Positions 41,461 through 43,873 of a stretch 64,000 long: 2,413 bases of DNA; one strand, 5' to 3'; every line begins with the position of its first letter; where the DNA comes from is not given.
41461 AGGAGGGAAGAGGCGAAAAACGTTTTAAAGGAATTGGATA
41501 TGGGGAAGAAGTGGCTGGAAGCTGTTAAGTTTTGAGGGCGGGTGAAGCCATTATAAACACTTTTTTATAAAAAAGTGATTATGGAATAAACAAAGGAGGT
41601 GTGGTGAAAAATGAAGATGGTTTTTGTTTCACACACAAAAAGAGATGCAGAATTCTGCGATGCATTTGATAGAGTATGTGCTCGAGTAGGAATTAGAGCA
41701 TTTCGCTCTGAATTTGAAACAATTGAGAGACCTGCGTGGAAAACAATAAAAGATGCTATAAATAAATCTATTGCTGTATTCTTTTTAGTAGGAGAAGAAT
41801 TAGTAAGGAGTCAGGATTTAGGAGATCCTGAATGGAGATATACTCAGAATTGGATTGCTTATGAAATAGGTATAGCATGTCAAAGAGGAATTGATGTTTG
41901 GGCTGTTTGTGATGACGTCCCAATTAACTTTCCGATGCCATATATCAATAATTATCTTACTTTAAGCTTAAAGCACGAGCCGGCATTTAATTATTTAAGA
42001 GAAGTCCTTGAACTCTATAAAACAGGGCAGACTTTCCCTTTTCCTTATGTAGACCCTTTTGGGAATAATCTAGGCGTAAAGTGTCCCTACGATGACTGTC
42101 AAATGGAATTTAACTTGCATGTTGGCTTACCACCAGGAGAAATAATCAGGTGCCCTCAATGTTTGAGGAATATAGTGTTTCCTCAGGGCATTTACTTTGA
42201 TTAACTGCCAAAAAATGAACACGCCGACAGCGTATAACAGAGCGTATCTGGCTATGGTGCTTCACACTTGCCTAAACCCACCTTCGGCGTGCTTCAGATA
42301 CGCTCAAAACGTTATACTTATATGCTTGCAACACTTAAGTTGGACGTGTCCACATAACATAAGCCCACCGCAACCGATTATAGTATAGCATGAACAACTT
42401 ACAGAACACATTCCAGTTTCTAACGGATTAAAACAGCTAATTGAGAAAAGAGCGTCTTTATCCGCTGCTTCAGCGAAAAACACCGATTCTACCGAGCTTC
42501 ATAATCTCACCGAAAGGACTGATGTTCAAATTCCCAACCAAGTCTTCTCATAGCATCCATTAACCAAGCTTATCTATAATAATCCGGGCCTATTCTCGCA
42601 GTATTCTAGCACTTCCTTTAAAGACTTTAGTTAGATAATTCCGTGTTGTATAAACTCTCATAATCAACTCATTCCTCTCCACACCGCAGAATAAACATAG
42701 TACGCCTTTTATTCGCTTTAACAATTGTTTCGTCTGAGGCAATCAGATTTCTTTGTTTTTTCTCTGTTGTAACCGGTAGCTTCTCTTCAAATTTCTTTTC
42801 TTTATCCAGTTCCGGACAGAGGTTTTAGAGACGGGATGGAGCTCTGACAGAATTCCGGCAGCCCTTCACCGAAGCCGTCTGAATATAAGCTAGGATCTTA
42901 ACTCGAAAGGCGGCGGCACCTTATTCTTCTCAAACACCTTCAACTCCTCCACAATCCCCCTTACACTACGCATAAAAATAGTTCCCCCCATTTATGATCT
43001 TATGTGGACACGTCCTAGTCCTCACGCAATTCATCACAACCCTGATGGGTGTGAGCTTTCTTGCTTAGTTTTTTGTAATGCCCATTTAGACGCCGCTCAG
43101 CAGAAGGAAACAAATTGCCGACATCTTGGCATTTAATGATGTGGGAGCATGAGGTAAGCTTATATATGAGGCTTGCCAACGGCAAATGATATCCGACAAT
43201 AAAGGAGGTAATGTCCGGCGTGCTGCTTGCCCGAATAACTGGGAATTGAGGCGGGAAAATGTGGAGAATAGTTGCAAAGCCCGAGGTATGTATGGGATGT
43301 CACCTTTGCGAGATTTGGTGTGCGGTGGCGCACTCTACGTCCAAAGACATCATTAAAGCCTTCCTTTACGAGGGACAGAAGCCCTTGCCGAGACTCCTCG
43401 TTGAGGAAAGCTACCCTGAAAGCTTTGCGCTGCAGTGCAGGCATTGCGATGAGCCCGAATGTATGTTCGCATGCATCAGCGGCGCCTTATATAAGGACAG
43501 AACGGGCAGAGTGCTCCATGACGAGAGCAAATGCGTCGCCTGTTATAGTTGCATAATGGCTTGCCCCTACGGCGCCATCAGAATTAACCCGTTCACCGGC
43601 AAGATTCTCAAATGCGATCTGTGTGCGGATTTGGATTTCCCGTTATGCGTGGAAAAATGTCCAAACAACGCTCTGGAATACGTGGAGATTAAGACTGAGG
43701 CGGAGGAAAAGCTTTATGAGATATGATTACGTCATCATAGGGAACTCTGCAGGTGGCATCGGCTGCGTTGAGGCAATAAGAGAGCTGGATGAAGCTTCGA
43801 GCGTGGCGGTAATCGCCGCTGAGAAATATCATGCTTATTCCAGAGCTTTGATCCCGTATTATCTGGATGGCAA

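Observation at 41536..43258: AT-rich island carrying a TIR-like zinc-ribbon protein next to a MITE-like element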

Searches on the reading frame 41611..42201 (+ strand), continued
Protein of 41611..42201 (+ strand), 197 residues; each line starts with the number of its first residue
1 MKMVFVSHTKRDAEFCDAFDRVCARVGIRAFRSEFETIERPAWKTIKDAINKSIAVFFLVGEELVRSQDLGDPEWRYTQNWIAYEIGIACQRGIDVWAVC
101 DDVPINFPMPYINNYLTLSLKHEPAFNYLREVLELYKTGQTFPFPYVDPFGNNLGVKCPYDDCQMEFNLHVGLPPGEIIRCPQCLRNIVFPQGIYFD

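Call 76: find_encoding_contigs(protein=P0010, flank=8000, max_places=4)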
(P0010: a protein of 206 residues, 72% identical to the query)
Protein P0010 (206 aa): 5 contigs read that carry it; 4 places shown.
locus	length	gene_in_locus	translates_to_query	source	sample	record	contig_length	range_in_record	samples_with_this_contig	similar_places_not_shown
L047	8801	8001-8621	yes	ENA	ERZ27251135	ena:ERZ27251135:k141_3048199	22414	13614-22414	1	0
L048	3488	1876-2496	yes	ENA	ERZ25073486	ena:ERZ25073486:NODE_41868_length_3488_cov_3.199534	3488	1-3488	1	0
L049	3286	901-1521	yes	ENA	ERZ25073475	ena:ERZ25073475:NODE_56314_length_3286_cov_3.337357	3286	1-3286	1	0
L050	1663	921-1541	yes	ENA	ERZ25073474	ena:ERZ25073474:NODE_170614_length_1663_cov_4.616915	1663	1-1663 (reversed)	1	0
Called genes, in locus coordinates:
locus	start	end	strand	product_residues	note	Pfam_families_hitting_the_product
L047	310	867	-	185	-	PF19620:DUF6125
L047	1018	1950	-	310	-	PF02775:TPP_enzyme_C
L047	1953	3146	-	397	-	PF01855:POR_N, PF02780:Transketolase_C (weak), PF17147:PFOR_II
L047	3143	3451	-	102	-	PF13534:Fer4_17 (faint), PF13187:Fer4_9 (faint), PF00037:Fer4 (weak), PF12797:Fer4_2 (faint), PF13237:Fer4_10 (faint), PF14697:Fer4_21, PF12838:Fer4_7 (weak), PF00037:Fer4 (weak), +2 more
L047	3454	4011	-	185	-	PF01558:POR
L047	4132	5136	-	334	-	PF01699:Na_Ca_ex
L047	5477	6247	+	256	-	PF00583:Acetyltransf_1, PF13508:Acetyltransf_7 (weak), PF14268:YoaP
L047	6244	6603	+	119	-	PF12675:DUF3795 (weak)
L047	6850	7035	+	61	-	-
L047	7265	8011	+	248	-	-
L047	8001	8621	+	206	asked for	-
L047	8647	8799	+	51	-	?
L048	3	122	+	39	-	?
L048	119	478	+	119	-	PF12675:DUF3795 (weak)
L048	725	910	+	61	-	-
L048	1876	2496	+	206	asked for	-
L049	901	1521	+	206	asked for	-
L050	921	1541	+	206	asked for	-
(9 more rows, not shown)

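Call 77: find_encoding_contigs(protein=P0044, flank=8000, max_places=2)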
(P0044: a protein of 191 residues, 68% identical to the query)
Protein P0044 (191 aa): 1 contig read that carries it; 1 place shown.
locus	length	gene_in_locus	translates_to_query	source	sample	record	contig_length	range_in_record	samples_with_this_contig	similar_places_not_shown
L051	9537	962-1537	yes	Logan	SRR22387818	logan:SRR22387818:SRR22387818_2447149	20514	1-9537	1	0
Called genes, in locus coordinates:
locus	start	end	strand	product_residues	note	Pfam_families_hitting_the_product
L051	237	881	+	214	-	-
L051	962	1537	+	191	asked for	-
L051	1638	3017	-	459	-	PF04055:Radical_SAM, PF06968:BATS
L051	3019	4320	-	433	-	PF01455:HupF_HypC, PF04055:Radical_SAM, PF06968:BATS (weak)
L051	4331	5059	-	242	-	PF01884:PcrB, PF01207:Dus (faint), PF00977:His_biosynth, PF01180:DHO_dh (weak)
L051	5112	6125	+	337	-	PF00254:FKBP_C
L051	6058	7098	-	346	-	PF00850:Hist_deacetyl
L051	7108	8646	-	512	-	-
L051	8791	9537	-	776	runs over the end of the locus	PF03104:DNA_pol_B_exo1, PF00136:DNA_pol_B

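Call 80: search_protein_families(library=pfam, proteins=[P0127, P0128, P0266, P0196, P0210, P0224, P0130, P0229, P0122, P0125], max_evalue=0.001)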
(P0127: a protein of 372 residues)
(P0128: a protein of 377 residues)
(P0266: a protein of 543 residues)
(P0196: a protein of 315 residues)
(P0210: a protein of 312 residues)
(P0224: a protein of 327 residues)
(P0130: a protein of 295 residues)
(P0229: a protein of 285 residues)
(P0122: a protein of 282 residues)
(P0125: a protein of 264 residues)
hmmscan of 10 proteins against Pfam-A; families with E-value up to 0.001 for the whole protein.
P0127 (372 aa): 1 family
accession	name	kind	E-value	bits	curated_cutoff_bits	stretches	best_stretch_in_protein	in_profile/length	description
PF13676.11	TIR_2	-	0.00093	20.1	28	0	189-264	1-76/122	TIR domain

P0128 (377 aa): 1 family
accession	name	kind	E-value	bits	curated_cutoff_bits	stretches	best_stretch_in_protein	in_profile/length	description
PF13676.11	TIR_2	-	0.00039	21.3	28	0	189-257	1-73/122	TIR domain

P0266 (543 aa): 0 families

P0196 (315 aa): 2 families
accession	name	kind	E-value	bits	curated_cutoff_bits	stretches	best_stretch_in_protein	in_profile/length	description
PF13676.11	TIR_2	-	1.9e-05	25.5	28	1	6-92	1-91/122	TIR domain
PF08937.16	ThsB_TIR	-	0.00011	23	21.2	1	7-94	1-94/100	Thoeris protein ThsB, TIR-like domain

P0210 (312 aa): 3 families
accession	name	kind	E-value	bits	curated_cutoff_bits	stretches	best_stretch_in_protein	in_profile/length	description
PF13676.11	TIR_2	-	4.4e-06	27.6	28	1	5-84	1-77/122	TIR domain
PF00127.26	Copper-bind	-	4.6e-05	24.2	21.2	1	217-292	13-90/99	Copper binding proteins, plastocyanin/azurin family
PF08937.16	ThsB_TIR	-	0.00081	20.2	21.2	0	8-89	3-90/100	Thoeris protein ThsB, TIR-like domain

P0224 (327 aa): 4 families
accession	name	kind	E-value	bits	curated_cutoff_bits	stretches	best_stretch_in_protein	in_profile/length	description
PF11781.13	Zn_ribbon_RRN7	-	2.9e-05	24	27.1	0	301-314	5-18/32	Zinc-finger of RNA-polymerase I-specific TFIIB, Rrn7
PF10137.14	CAP12-PCTIR_TIR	-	6.6e-05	23.3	24.7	1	136-219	1-89/119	CAP12/Pycsar effector protein, TIR domain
PF13676.11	TIR_2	-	0.00014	22.8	28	1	137-218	1-77/122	TIR domain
PF10058.14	Zn_ribbon_10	-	0.0008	19.5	24.2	0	274-309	15-53/54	ER junction formation factor lunapark, zinc ribbon finger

P0130 (295 aa): 0 families

P0229 (285 aa): 1 family
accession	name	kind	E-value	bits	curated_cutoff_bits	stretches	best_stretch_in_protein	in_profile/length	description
PF08772.16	Zn_ribbon_NOB1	-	0.00032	21.2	24.9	0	142-200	9-65/72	Nin one binding (NOB1) Zn-ribbon like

P0122 (282 aa): 1 family
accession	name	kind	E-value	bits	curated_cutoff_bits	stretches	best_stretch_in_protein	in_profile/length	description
PF13676.11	TIR_2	-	0.0005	21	28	1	91-167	1-77/122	TIR domain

P0125 (264 aa): 0 families

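Call 93: search_protein_families(library=padloc, alignment_id=A1, max_evalue=0.01)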
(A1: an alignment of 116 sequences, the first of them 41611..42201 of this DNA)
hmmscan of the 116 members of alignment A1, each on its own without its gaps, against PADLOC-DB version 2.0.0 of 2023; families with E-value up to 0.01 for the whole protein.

A. member 1, window:41611-42201:+ (197 aa): 1 family
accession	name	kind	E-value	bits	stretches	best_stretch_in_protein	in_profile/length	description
PDLC03825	spbK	-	0.0071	13.8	0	2-29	149-176/308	-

B. families by the number of members that match (of 116 scanned): 8 families
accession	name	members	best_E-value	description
PDLC03825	spbK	70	1.8e-05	-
PDLC00436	ThsB1|ThsB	26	0.00027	TIR-like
PDLC02012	SAVED5--SAVED_TIR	11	0.0022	-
PDLC00418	ThsB1|ThsB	10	0.0019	TIR-like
PDLC03104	Specificity_I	1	0.00081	Type I specificity subunit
PDLC03711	HEase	1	0.0027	homing endonuclease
PDLC00429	ThsB1|ThsB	1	0.0076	TIR-like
PDLC02749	PbeC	1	0.0078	PbeC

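Call 94: fold_search(model_id=the predicted structure, library=viral)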
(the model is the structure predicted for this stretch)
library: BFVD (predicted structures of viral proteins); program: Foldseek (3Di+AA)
matches with E <= 10: 1001; with E <= 0.001: 2
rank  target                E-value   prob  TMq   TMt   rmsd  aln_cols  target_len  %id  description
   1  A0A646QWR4            8.6e-04  1.00  0.46  0.59   4.5       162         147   14  (no name in the UniProt tables at hand)
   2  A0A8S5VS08            8.6e-04  1.00  0.33  0.53   6.3       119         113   17  (no name in the UniProt tables at hand)
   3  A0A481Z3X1            1.3e-03  1.00  0.36  0.40   9.4       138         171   12  Nucleoside 2-deoxyribosyltransferase like protein [Pithovirus LCPAC104]
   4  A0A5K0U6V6            1.4e-03  1.00  0.34  0.39   7.0       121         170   13  Nucleoside 2-deoxyribosyltransferase [Yasminevirus sp. GU-2018]
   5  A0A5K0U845            1.6e-03  1.00  0.34  0.23   7.4       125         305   18  Nucleoside 2-deoxyribosyltransferase (Fragment) [Yasminevirus sp. GU-2018]
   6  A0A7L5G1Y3            1.9e-03  1.00  0.35  0.50   9.8       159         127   15  (no name in the UniProt tables at hand)
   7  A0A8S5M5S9            2.6e-03  1.00  0.46  0.59   3.7       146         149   16  Nucleoside 2-deoxyribosyltransferase [Podoviridae sp. ctaNW81]
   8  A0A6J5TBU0            3.4e-03  1.00  0.39  0.35   6.2       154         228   13  CitB Response regulator containing a CheY-like receiver domain and an HTH DNA-binding domain [uncultured Caudovirales phage]
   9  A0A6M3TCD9            3.8e-03  0.97  0.42  0.30  16.7       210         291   11  (no name in the UniProt tables at hand)
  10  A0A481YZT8            5.3e-03  0.96  0.34  0.20   8.0       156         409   11  Exodeoxyribonuclease VII large subunit [Mimivirus LCMiAC01]
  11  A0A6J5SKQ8            5.6e-03  1.00  0.36  0.52   4.5       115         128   13  Nucleoside 2-deoxyribosyltransferase [uncultured Caudovirales phage]
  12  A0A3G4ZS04            6.0e-03  0.99  0.47  0.51  11.7       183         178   14  Uncharacterized protein [Terrestrivirus sp.]
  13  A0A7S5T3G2            6.3e-03  0.94  0.34  0.37   7.0       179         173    8  (no name in the UniProt tables at hand)
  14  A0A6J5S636            6.8e-03  0.69  0.28  0.33  14.9       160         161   12  Uncharacterized protein [uncultured Caudovirales phage]
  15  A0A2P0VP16            7.2e-03  0.99  0.35  0.08  11.3       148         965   17  TIR/WD40 domain-containing protein [Tetraselmis virus 1]
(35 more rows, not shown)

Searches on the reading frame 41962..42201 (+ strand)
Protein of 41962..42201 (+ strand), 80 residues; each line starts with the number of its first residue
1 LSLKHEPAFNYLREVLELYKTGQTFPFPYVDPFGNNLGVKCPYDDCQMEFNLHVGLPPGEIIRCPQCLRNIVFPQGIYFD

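Call 103: find_homologous_proteins(query=A4, max_evalue=0.001)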
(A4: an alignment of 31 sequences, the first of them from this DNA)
Query A4 (31 sequences) (80 aa, profile of the alignment): 4 proteins with E <= 0.001 among 81 candidates.
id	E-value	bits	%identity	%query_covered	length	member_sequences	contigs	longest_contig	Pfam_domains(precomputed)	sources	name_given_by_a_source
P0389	8.9e-23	98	56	93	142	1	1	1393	-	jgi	jgi:hypothetical protein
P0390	6.3e-18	82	44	95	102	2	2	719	-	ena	-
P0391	2.8e-12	64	38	60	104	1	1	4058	-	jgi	jgi:hypothetical protein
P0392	1.0e-8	53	34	55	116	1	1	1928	-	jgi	jgi:hypothetical protein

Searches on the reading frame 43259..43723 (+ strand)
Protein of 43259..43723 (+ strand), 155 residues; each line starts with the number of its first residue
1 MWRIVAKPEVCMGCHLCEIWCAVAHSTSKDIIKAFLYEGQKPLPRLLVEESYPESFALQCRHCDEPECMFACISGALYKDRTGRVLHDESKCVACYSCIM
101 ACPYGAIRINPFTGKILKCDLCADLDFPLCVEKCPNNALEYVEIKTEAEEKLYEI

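Call 51: search_protein_families(library=pfam, proteins=[window:43259-43723:+], max_evalue=1)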
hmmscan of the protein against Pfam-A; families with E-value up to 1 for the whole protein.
window:43259-43723:+ (155 aa): 13 families
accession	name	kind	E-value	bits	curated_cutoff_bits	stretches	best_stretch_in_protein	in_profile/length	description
PF13247.11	Fer4_11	-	3.6e-19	69.3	26.2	1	56-141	6-97/100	4Fe-4S dicluster domain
PF00037.32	Fer4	-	1.1e-11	44.5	21.1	2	87-108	3-24/24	4Fe-4S binding domain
PF12838.12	Fer4_7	-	3.8e-10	40.5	27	2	59-106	1-52/52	4Fe-4S dicluster domain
PF13187.11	Fer4_9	-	3.2e-08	33.9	27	4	91-138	1-51/52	4Fe-4S dicluster domain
PF12837.12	Fer4_6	-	4.8e-08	33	25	1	85-107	2-24/24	4Fe-4S binding domain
PF12797.12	Fer4_2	-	7.9e-07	29.1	24.5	2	84-104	2-22/22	4Fe-4S binding domain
PF13237.11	Fer4_10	-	1e-06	29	25.5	2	85-135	2-53/53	4Fe-4S dicluster domain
PF13484.11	Fer4_16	-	8.6e-05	23.7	30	1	91-110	1-20/66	4Fe-4S double cluster binding domain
PF14697.11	Fer4_21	-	0.00033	21.2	35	3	88-139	4-57/59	4Fe-4S dicluster domain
PF12800.12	Fer4_4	-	0.0031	18.2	24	2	90-105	2-17/17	4Fe-4S binding domain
PF12798.12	Fer4_3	-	0.0043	18.2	27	1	92-106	1-15/15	4Fe-4S binding domain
PF25160.1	LdpA_Fe-S-bd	-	0.026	14.7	27.6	0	62-109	4-45/49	LdpA Fe-S cluster-binding domain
PF14843.11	GF_recep_IV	-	0.31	11.3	29.5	1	59-139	18-96/132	Growth factor receptor domain IV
